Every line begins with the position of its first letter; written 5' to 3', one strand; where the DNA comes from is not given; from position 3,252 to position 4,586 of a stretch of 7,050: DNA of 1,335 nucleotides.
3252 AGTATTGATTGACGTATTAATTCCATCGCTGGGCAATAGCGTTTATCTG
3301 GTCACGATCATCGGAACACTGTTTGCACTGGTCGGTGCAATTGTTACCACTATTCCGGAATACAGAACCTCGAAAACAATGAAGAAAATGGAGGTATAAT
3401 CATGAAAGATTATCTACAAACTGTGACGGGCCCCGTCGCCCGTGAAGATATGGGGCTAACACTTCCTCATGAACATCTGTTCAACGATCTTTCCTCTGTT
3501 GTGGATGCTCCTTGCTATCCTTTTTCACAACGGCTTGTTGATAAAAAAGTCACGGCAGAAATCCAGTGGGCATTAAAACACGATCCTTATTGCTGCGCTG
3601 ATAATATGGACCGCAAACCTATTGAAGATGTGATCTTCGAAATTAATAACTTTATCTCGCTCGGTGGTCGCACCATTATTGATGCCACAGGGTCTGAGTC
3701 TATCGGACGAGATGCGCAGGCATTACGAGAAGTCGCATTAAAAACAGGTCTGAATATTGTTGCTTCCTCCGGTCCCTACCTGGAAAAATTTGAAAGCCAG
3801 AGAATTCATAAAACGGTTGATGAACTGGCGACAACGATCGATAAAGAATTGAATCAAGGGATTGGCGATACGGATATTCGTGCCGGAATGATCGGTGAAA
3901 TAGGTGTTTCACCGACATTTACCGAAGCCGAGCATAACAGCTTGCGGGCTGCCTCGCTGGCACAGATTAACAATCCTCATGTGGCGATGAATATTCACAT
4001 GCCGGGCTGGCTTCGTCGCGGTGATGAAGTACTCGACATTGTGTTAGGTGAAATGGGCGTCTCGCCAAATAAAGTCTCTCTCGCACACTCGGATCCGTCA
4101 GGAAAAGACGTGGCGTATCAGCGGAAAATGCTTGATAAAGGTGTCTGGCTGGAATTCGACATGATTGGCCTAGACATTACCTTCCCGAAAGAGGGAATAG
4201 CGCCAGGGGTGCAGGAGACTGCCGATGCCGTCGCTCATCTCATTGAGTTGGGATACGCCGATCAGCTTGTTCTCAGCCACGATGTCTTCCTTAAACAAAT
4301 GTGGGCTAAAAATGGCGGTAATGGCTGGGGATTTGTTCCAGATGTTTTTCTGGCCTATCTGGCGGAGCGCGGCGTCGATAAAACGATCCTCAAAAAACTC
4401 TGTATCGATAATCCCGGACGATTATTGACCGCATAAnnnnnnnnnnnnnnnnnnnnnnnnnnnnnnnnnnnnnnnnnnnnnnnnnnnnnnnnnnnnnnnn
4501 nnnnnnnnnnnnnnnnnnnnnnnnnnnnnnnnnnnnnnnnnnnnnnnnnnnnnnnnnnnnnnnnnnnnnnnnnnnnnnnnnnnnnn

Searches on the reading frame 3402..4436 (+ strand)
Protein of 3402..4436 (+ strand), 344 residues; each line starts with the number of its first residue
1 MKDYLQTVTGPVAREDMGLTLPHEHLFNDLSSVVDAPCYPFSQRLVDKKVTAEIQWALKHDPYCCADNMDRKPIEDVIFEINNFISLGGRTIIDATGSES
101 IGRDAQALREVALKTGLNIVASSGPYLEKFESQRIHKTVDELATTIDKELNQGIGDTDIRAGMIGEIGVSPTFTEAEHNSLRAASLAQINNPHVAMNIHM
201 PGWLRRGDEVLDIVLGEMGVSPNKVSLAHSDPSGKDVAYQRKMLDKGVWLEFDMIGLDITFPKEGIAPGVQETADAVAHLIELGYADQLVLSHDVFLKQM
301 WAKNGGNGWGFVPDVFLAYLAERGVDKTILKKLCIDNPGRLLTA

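Call 14: search_protein_families(proteins=[window:3402-4436:+], library=ncbifam)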
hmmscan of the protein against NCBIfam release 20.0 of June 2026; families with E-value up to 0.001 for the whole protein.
window:3402-4436:+ (344 aa): 3 families
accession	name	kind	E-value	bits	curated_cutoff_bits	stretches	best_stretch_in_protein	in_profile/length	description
NF007373.0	PRK09875.1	equivalog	3.9e-31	108.6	486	1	77-340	36-289/292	phosphotriesterase-related protein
NF041153.1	organophos_OPH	equivalog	5.9e-23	81.5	500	1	85-343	91-359/365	organophosphate hydrolase OPH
NF045706.1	PhFuoseLconase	equivalog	8.4e-11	41.5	630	1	75-343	46-325/332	phospho-furanose lactonase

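Call 15: find_related_loci(query=window:3402-4433:+, collection=genome_contigs, flank=8000)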
Query window:3402-4433:+ (344 aa) in genome_contigs; peptide patterns used: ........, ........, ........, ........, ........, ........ (x = any residue, [..] = any of these).
117 stretches matched a pattern; 113 encode a relative of the query (tblastn E <= 1e-3); the best 80 are kept; 79 distinct loci.
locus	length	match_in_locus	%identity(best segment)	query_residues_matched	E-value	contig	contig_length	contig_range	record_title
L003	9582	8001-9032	85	1-344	0e+0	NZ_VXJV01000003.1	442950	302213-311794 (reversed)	Salmonella enterica subsp. diarizonae strain CCUG 30040T contig_0000003, whole genome shotgun sequence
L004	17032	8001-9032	87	1-344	0e+0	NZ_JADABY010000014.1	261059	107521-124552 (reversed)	Citrobacter sp. Res13-Sevr-PEB04-36 seq_tig14, whole genome shotgun sequence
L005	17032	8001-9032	87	1-344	0e+0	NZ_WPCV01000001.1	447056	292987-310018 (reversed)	Citrobacter sp. On2M On2M_1, whole genome shotgun sequence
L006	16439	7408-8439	87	1-344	0e+0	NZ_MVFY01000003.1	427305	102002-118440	Citrobacter portucalensis strain A60 A60_S7_L001_NODE_3_length_427305_cov_22.1798, whole genome shotgun sequence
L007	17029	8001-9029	78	1-343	0e+0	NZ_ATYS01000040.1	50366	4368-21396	Budvicia aquatica DSM 5075 = ATCC 35567 strain DSM 5075 YWEDRAFT_scaffold_33.34_C, whole genome shotgun sequence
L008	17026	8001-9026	75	1-342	0e+0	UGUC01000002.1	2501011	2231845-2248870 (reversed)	Providencia stuartii strain NCTC11800 genome assembly, contig: ERS513146SCcontig000002, whole genome shotgun sequence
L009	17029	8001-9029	76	1-343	0e+0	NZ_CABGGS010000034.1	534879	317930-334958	Klebsiella spallanzanii isolate SB6411, whole genome shotgun sequence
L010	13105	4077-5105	77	1-343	2e-180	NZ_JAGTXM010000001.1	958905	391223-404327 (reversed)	Citrobacter amalonaticus strain ku-bf3 scaffold_0, whole genome shotgun sequence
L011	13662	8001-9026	75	1-342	7e-180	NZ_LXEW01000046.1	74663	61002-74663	Providencia heimbachae ATCC 35613 Sequence00046, whole genome shotgun sequence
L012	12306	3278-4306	74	1-343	7e-179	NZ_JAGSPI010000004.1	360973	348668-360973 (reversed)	Providencia vermicola strain DSM 17385 Scaffold04, whole genome shotgun sequence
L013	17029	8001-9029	74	1-343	5e-177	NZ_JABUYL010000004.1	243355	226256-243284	Proteus sp. FME41 NODE_4_length_243355_cov_235.92, whole genome shotgun sequence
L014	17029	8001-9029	74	1-343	1e-176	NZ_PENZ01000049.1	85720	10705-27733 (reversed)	Proteus faecis strain TJ1636 scaffold8, whole genome shotgun sequence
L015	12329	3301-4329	73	1-343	2e-176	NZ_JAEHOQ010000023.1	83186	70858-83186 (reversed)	Proteus vulgaris strain PR00166 PR00166_c0023, whole genome shotgun sequence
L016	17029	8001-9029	73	1-343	3e-176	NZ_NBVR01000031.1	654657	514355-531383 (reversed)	Proteus alimentorum strain 08MAS0041 scaffold7, whole genome shotgun sequence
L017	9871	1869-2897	73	1-343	2e-175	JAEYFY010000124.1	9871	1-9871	MAG: Proteobacteria bacterium isolate OH_HFB_269 k127_1257219, whole genome shotgun sequence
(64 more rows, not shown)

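Call 34: find_homologous_proteins(query=L005:9083-10825:-, max_evalue=1e-100)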
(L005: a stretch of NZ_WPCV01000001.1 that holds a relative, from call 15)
Query L005:9083-10825:- (581 aa): 7997 proteins with E <= 1e-100 among 8000 candidates; the best 120 are listed.
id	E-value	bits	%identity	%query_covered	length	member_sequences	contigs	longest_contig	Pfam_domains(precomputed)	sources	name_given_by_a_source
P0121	0.0e+0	1239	89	90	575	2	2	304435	PF01019.28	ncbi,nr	ncbi:gamma-glutamyltransferase [Salmonella enterica subsp. enterica serovar Agona]|nr:gamma-glutamyl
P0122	0.0e+0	1234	95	100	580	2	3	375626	PF01019.28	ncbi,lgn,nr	ncbi:gamma-glutamyltransferase [Salmonella enterica]|nr:gamma-glutamyltransferase [Salmonella enteri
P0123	0.0e+0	1225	95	100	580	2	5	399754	PF01019.28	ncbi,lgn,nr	ncbi:gamma-glutamyltransferase [Salmonella enterica]|nr:gamma-glutamyltransferase [Salmonella enteri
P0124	0.0e+0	1216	93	100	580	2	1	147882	PF01019.28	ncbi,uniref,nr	ncbi:gamma-glutamyltransferase [Escherichia coli]|uniref:gamma-glutamyltransferase n=1 Tax=Escherich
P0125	0.0e+0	1214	92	100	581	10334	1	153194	PF01019.28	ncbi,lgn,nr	ncbi:gamma-glutamyltransferase [Escherichia coli]|nr:gamma-glutamyltransferase [Escherichia coli]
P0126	0.0e+0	1213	93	100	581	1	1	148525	PF01019.28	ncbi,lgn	ncbi:TPA: gamma-glutamyltransferase [Escherichia coli]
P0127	0.0e+0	1213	92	100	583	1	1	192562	PF01019.28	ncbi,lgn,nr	ncbi:gamma-glutamyltransferase [Escherichia coli]|nr:gamma-glutamyltransferase [Escherichia coli]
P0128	0.0e+0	1213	92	100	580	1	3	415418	PF01019.28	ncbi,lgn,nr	ncbi:gamma-glutamyltransferase [Escherichia coli]|nr:gamma-glutamyltransferase [Escherichia coli] EK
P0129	0.0e+0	1213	92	100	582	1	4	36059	PF01019.28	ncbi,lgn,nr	ncbi:TPA: gamma-glutamyltransferase [Escherichia coli]|nr:gamma-glutamyltransferase [Escherichia col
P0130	0.0e+0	1212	93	100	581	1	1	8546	PF01019.28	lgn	-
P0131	0.0e+0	1211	93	100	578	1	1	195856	PF01019.28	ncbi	ncbi:TPA: gamma-glutamyltransferase [Escherichia coli]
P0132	0.0e+0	1209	92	100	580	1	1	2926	PF01019.28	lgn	-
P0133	0.0e+0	1209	93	100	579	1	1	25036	PF01019.28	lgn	-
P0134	0.0e+0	1208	92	100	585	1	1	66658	PF01019.28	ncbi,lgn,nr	ncbi:gamma-glutamyltransferase [Shigella flexneri]|nr:gamma-glutamyltransferase [Shigella flexneri]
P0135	0.0e+0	1207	92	100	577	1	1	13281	PF01019.28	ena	-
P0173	0.0e+0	1198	91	100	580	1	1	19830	PF01019.28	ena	-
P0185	0.0e+0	1195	92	100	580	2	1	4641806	PF01019.28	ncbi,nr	ncbi:gamma-glutamyltransferase [Escherichia coli]|nr:gamma-glutamyltransferase [Escherichia coli] WG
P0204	0.0e+0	1187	89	100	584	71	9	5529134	PF01019.28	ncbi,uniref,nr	ncbi:TPA: gamma-glutamyltransferase [Kluyvera intermedia]|uniref:Glutathione hydrolase proenzyme n=2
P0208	0.0e+0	1186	90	100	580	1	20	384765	PF01019.28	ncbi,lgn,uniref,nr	ncbi:gamma-glutamyltransferase [Salmonella enterica subsp. houtenae serovar 44:z36,[z38]:-]|uniref:G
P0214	0.0e+0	1184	90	100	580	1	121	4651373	PF01019.28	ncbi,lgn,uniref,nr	ncbi:gamma-glutamyltransferase [Salmonella enterica]|uniref:Glutathione hydrolase proenzyme n=1 Tax=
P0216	0.0e+0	1184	90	100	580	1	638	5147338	PF01019.28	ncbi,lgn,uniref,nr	ncbi:gamma-glutamyltransferase [Salmonella enterica subsp. salamae]|uniref:Glutathione hydrolase pro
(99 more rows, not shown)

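Call 35: find_encoding_contigs(protein=P0214, flank=6000, max_places=3)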
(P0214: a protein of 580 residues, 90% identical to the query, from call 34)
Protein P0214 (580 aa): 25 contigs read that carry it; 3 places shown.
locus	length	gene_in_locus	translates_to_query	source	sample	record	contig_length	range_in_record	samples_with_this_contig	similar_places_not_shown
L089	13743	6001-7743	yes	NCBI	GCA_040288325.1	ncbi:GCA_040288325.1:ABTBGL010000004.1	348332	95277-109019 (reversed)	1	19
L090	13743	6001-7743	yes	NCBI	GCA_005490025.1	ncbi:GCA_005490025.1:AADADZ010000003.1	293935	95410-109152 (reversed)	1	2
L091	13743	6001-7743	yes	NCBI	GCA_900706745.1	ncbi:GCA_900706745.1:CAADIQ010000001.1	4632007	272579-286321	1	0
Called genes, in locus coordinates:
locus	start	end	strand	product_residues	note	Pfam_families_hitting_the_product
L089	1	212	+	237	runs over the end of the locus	PF00005:ABC_tran, PF13304:AAA_21 (faint)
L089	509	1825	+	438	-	PF01547:SBP_bac_1, PF13416:SBP_bac_8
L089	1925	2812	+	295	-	PF00528:BPD_transp_1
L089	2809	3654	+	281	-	PF00528:BPD_transp_1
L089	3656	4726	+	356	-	PF00005:ABC_tran, PF13304:AAA_21 (faint), PF17912:OB_MalK, PF08402:TOBE_2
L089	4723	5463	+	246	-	PF03009:GDPD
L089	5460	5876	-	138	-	PF10956:DUF2756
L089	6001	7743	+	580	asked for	PF01019:G_glu_transpept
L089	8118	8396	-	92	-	PF15567:Imm35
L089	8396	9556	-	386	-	PF05638:T6SS_HCP, PF15644:Gln_amidase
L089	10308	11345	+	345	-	PF01408:GFO_IDH_MocA, PF02894:GFO_IDH_MocA_C, PF22725:GFO_IDH_MocA_C3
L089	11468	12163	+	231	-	PF02678:Pirin, PF07883:Cupin_2 (weak), PF17954:Pirin_C_2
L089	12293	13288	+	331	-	PF00356:LacI, PF00532:Peripla_BP_1, PF13407:Peripla_BP_4, PF13377:Peripla_BP_3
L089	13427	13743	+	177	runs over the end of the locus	PF01583:APS_kinase (weak), PF13671:AAA_33 (weak), PF01202:SKI (weak)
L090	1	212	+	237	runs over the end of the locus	PF00005:ABC_tran, PF13304:AAA_21 (faint)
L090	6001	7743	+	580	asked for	PF01019:G_glu_transpept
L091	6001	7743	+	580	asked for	PF01019:G_glu_transpept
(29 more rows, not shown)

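Call 36: find_encoding_contigs(protein=P0204, flank=6000, max_places=3)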
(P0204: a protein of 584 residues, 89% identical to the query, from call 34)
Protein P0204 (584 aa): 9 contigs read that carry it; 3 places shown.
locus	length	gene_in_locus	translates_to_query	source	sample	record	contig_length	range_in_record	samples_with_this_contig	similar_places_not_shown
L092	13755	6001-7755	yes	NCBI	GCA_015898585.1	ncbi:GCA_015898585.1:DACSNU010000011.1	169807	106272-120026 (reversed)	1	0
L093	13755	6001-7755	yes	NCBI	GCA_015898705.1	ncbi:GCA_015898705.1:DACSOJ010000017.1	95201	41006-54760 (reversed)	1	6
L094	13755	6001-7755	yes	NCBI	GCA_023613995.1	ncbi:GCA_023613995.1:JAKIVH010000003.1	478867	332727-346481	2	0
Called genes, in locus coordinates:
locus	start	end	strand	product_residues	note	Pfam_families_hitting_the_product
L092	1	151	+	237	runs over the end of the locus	PF00005:ABC_tran, PF13304:AAA_21 (faint)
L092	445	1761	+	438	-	PF01547:SBP_bac_1, PF13416:SBP_bac_8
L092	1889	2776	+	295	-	PF00528:BPD_transp_1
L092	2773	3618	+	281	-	PF00528:BPD_transp_1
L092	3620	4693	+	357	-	PF00005:ABC_tran, PF13304:AAA_21 (faint), PF17912:OB_MalK, PF08402:TOBE_2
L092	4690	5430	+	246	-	PF03009:GDPD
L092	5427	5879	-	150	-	PF10956:DUF2756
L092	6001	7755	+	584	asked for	PF01019:G_glu_transpept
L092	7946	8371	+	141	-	-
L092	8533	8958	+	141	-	-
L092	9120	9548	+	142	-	-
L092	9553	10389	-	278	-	PF13988:DUF4225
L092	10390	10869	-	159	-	PF05638:T6SS_HCP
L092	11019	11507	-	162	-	PF13302:Acetyltransf_3, PF13420:Acetyltransf_4, PF00583:Acetyltransf_1, PF13673:Acetyltransf_10, PF13508:Acetyltransf_7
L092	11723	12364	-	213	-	PF04519:Bactofilin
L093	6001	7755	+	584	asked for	PF01019:G_glu_transpept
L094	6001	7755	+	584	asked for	PF01019:G_glu_transpept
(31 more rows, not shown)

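Call 38: find_encoding_contigs(protein=P0122, flank=6000, max_places=2)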
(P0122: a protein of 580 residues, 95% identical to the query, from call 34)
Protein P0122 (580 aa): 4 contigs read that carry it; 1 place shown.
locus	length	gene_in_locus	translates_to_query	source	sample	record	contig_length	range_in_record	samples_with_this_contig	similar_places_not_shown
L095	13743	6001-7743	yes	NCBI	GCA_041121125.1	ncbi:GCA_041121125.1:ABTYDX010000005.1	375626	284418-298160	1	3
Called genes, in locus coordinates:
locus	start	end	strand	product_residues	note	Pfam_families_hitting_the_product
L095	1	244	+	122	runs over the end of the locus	PF02661:Fic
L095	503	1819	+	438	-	PF01547:SBP_bac_1, PF13416:SBP_bac_8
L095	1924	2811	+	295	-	PF00528:BPD_transp_1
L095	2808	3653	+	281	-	PF00528:BPD_transp_1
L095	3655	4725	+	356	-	PF00005:ABC_tran, PF13304:AAA_21 (faint), PF17912:OB_MalK, PF08402:TOBE_2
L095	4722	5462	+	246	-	PF03009:GDPD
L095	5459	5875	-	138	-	PF10956:DUF2756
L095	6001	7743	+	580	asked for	PF01019:G_glu_transpept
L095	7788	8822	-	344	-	PF02126:PTE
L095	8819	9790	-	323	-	PF04657:DMT_YdcZ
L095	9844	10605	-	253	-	PF07090:GATase1_like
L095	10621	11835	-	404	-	PF08220:HTH_DeoR, PF00294:PfkB, PF08543:Phos_pyr_kin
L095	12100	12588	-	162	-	PF13302:Acetyltransf_3, PF13420:Acetyltransf_4, PF13523:Acetyltransf_8 (weak), PF00583:Acetyltransf_1, PF13673:Acetyltransf_10, PF13508:Acetyltransf_7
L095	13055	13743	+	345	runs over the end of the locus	PF01408:GFO_IDH_MocA, PF02894:GFO_IDH_MocA_C, PF22725:GFO_IDH_MocA_C3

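Call 39: find_encoding_contigs(protein=P0216, flank=6000, max_places=2)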
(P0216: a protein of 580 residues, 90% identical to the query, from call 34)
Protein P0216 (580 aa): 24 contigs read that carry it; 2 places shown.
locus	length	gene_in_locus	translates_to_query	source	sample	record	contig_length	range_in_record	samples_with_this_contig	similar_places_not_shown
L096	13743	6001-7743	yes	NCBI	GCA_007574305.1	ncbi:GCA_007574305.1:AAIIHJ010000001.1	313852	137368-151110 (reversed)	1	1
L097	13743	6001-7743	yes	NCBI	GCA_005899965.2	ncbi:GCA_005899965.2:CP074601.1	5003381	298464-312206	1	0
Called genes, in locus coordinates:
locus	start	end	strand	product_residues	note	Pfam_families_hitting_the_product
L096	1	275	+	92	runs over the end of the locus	-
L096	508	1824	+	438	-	PF01547:SBP_bac_1, PF13416:SBP_bac_8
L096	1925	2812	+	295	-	PF00528:BPD_transp_1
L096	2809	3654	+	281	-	PF00528:BPD_transp_1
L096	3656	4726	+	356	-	PF00005:ABC_tran, PF13304:AAA_21 (faint), PF17912:OB_MalK, PF08402:TOBE_2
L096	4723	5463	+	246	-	PF03009:GDPD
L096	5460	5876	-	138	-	PF10956:DUF2756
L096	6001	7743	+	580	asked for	PF01019:G_glu_transpept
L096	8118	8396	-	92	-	PF15567:Imm35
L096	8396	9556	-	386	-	PF05638:T6SS_HCP, PF15644:Gln_amidase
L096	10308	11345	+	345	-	PF01408:GFO_IDH_MocA, PF02894:GFO_IDH_MocA_C, PF22725:GFO_IDH_MocA_C3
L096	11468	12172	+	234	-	PF02678:Pirin, PF07883:Cupin_2 (weak), PF17954:Pirin_C_2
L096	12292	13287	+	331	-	PF00356:LacI, PF00532:Peripla_BP_1, PF13407:Peripla_BP_4, PF13377:Peripla_BP_3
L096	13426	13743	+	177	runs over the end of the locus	PF01583:APS_kinase (weak), PF13671:AAA_33 (weak), PF01202:SKI (weak)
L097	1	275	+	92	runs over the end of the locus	-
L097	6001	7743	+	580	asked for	PF01019:G_glu_transpept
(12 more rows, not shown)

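Call 40: find_encoding_contigs(protein=P0208, flank=6000, max_places=2)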
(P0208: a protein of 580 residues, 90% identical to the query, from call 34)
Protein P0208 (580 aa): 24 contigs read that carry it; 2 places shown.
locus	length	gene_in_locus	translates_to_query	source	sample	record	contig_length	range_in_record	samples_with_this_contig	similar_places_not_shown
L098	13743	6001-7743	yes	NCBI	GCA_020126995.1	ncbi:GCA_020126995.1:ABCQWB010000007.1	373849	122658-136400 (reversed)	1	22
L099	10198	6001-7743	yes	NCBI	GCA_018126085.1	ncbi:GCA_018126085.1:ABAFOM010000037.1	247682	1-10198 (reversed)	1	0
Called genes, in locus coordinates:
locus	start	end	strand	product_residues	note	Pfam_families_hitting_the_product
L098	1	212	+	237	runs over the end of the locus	PF00005:ABC_tran, PF13304:AAA_21 (faint)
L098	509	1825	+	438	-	PF01547:SBP_bac_1, PF13416:SBP_bac_8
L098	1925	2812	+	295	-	PF00528:BPD_transp_1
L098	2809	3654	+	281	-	PF00528:BPD_transp_1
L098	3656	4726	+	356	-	PF00005:ABC_tran, PF13304:AAA_21 (faint), PF17912:OB_MalK, PF08402:TOBE_2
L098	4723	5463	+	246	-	PF03009:GDPD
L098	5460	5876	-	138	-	PF10956:DUF2756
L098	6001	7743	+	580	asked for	PF01019:G_glu_transpept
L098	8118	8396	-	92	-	PF15567:Imm35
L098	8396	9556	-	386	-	PF05638:T6SS_HCP, PF15644:Gln_amidase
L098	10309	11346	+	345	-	PF01408:GFO_IDH_MocA, PF02894:GFO_IDH_MocA_C, PF22725:GFO_IDH_MocA_C3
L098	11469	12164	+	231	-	PF02678:Pirin, PF07883:Cupin_2 (weak), PF17954:Pirin_C_2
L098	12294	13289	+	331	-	PF00356:LacI, PF00532:Peripla_BP_1, PF13407:Peripla_BP_4, PF13377:Peripla_BP_3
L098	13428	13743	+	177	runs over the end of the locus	PF01583:APS_kinase (weak), PF13671:AAA_33 (weak), PF01202:SKI (weak)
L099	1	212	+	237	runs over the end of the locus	PF00005:ABC_tran, PF13304:AAA_21 (faint)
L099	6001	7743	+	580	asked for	PF01019:G_glu_transpept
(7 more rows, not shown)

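Call 42: find_encoding_contigs(protein=P0185, flank=10000, max_places=3)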
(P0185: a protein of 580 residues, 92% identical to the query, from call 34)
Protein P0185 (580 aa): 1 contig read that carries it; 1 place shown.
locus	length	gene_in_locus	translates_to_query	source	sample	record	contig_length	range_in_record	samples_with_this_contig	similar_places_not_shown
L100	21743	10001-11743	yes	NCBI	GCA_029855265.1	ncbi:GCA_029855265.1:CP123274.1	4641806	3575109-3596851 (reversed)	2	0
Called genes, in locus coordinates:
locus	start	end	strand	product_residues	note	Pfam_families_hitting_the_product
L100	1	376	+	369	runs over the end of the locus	PF13433:Peripla_BP_5, PF13458:Peripla_BP_6, PF01094:ANF_receptor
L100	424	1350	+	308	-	PF02653:BPD_transp_2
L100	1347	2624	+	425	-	PF11862:DUF3382, PF02653:BPD_transp_2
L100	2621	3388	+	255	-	PF00005:ABC_tran, PF13304:AAA_21 (faint), PF12399:BCA_ABC_TP_C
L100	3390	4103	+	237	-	PF00005:ABC_tran, PF13304:AAA_21 (faint)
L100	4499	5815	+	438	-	PF01547:SBP_bac_1, PF13416:SBP_bac_8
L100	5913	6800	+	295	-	PF00528:BPD_transp_1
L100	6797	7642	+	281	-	PF00528:BPD_transp_1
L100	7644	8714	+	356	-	PF00005:ABC_tran, PF13304:AAA_21 (faint), PF17850:CysA_C_terminal (faint), PF17912:OB_MalK, PF08402:TOBE_2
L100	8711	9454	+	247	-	PF03009:GDPD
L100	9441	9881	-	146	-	-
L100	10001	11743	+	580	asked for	PF01019:G_glu_transpept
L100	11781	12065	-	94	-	PF15567:Imm35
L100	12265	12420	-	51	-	-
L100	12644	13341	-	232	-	PF03811:Zn_ribbon_InsA, PF12759:HTH_Tnp_IS1, PF03400:DDE_Tnp_IS1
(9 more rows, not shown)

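Call 43: find_encoding_contigs(protein=P0173, flank=10000, max_places=3)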
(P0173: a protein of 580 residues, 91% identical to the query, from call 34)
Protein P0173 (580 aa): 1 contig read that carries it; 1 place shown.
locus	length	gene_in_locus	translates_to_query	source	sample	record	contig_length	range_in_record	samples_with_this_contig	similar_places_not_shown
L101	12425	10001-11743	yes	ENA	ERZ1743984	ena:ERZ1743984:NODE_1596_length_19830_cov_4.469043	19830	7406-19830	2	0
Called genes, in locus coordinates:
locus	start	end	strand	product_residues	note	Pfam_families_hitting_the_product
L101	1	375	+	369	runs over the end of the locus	PF13433:Peripla_BP_5, PF13458:Peripla_BP_6, PF01094:ANF_receptor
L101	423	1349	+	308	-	PF02653:BPD_transp_2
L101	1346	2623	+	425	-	PF11862:DUF3382, PF02653:BPD_transp_2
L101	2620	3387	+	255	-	PF00005:ABC_tran, PF13304:AAA_21 (faint), PF12399:BCA_ABC_TP_C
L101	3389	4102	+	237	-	PF00005:ABC_tran, PF13304:AAA_21 (faint)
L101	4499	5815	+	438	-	PF01547:SBP_bac_1, PF13416:SBP_bac_8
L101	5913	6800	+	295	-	PF00528:BPD_transp_1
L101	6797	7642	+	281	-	PF00528:BPD_transp_1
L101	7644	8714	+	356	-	PF00005:ABC_tran, PF17912:OB_MalK, PF08402:TOBE_2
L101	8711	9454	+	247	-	PF03009:GDPD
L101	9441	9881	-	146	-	-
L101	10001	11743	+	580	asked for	PF01019:G_glu_transpept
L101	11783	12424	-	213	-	PF02126:PTE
